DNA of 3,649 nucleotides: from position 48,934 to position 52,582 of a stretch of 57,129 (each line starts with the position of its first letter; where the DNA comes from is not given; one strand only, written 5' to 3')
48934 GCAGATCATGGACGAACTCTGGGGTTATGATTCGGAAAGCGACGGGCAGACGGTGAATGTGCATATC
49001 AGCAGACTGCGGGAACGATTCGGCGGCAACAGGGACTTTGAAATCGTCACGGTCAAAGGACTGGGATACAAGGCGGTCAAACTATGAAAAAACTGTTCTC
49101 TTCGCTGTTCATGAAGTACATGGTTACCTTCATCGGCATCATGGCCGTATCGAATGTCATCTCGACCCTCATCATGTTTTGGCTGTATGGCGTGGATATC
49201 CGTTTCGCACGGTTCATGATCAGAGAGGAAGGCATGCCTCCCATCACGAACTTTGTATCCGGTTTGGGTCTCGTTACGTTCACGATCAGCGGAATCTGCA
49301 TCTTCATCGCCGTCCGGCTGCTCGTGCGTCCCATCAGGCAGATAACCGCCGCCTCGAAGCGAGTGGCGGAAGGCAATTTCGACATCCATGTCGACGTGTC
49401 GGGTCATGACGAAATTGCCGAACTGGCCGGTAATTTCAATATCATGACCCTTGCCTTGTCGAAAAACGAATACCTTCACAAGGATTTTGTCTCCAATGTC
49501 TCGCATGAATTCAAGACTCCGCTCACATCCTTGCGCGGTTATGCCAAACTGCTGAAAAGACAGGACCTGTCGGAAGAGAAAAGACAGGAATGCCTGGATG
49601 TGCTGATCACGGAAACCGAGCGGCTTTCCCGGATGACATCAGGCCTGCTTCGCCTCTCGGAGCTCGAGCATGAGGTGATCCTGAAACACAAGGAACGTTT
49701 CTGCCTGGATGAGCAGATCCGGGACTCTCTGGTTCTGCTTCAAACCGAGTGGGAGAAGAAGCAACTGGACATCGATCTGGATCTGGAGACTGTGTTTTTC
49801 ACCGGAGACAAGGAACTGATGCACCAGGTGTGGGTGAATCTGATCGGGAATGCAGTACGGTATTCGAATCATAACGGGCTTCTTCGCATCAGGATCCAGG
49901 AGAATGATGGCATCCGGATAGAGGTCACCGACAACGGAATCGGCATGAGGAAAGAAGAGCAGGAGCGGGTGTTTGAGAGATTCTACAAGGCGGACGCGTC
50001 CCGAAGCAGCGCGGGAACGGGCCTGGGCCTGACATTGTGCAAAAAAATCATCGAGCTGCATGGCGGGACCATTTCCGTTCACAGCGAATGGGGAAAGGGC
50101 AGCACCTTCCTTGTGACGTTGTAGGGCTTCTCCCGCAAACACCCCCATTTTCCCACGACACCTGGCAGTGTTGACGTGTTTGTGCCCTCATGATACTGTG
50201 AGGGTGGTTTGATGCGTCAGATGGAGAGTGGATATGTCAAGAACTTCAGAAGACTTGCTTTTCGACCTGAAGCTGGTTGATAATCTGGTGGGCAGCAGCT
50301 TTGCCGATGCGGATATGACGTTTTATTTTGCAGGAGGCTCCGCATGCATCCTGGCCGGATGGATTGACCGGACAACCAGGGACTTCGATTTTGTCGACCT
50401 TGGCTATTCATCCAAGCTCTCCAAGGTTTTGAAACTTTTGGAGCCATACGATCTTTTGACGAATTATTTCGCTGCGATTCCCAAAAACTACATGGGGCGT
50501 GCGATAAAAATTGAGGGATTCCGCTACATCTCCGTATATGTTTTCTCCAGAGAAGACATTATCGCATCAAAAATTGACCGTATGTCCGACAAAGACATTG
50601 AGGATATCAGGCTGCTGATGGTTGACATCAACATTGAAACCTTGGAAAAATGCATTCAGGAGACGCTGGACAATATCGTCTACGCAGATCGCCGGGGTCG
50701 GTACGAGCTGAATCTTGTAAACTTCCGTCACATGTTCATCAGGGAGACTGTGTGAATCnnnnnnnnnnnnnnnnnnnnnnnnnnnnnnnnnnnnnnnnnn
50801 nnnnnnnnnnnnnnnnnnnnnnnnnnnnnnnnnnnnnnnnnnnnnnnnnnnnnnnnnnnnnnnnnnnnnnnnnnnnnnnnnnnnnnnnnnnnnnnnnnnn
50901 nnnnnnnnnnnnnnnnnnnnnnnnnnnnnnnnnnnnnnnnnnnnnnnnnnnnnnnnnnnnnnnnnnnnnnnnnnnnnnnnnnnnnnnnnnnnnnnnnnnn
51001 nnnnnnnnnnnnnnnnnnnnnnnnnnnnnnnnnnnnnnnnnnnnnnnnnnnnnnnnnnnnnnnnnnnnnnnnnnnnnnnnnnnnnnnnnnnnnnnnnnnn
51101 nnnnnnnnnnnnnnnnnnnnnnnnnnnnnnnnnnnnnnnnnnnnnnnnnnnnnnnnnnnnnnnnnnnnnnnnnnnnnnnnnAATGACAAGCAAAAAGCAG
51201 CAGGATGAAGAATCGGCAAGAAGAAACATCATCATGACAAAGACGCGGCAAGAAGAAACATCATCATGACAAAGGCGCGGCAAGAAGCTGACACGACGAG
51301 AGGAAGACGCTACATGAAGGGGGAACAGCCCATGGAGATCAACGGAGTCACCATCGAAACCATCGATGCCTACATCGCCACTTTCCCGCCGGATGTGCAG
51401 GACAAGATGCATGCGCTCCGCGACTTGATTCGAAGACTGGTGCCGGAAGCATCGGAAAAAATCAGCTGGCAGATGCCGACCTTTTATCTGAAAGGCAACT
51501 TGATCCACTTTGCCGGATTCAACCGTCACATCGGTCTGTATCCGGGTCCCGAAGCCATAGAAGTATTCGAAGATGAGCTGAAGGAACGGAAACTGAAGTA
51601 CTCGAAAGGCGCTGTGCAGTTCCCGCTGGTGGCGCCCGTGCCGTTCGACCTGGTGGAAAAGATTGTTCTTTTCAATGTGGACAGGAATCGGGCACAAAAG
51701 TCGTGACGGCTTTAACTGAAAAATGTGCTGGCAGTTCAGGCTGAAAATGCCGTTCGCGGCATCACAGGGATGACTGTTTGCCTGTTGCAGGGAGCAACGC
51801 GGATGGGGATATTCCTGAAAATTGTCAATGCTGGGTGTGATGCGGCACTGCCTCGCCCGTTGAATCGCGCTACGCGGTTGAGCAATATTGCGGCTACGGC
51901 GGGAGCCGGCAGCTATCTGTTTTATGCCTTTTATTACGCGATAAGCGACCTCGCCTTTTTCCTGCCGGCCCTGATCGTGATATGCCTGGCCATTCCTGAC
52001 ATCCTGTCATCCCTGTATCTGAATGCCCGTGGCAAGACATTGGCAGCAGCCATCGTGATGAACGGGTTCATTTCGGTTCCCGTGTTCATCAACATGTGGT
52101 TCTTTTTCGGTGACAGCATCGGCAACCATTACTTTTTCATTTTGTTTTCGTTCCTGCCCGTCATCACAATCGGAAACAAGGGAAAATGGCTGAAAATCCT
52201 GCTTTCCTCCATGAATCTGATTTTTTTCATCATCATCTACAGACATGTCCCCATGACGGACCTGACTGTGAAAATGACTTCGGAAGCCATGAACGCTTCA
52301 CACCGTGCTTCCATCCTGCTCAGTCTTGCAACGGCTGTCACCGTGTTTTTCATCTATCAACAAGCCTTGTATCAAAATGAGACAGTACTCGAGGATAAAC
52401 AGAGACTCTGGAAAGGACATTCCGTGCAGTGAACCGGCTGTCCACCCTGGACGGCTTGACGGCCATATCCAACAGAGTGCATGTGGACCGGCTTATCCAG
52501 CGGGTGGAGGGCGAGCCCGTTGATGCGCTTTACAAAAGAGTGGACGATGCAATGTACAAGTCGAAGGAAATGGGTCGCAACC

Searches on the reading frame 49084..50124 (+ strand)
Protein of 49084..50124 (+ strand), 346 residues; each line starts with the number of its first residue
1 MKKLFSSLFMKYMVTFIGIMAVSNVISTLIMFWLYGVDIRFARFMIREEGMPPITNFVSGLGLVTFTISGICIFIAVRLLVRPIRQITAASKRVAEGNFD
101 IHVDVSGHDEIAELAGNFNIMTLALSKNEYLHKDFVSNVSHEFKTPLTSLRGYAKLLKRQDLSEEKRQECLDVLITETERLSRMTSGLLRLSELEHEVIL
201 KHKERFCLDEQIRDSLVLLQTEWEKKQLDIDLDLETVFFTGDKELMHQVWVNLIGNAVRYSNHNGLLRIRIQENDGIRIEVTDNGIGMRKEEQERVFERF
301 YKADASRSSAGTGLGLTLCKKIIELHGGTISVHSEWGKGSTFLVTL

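Call 13: search_protein_families(library=pfam, proteins=[window:49084-50124:+])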
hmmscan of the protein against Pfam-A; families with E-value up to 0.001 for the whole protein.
window:49084-50124:+ (346 aa): 3 families
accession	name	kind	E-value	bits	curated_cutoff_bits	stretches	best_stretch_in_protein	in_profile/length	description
PF02518.31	HATPase_c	-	2e-30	105.9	26.4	1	241-346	1-107/111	Histidine kinase-, DNA gyrase B-, and HSP90-like ATPase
PF00512.31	HisKA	-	1e-17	64.3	26.9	1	133-196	3-65/66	His Kinase A (phospho-acceptor) domain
PF00672.30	HAMP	-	1.1e-15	58.1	25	1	77-125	3-51/53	HAMP domain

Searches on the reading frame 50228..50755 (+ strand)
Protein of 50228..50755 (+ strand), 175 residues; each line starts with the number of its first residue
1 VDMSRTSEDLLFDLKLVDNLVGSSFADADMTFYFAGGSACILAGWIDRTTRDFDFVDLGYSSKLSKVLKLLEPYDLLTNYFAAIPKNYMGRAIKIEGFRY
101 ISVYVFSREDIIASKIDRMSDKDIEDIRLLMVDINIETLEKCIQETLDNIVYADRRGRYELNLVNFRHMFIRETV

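Call 13: search_protein_families(library=pfam, proteins=[window:50228-50755:+])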
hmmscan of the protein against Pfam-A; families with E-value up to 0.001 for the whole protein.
window:50228-50755:+ (175 aa): 1 family
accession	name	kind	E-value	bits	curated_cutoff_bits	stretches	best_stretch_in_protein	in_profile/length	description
PF19502.5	DUF6036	-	1e-17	64.8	23.6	1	31-161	21-151/164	Nucleotidyltransferase of unknown function (DUF6036)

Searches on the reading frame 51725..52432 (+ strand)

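Call 58: search_protein_families(library=pfam, proteins=[window:51725-52432:+])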
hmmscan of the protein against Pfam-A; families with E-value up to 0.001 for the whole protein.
window:51725-52432:+ (235 aa): 1 family
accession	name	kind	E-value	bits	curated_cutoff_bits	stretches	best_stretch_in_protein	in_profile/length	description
PF20967.2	MASE7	-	0.00055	20.2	26.2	0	46-220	8-177/183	MASE7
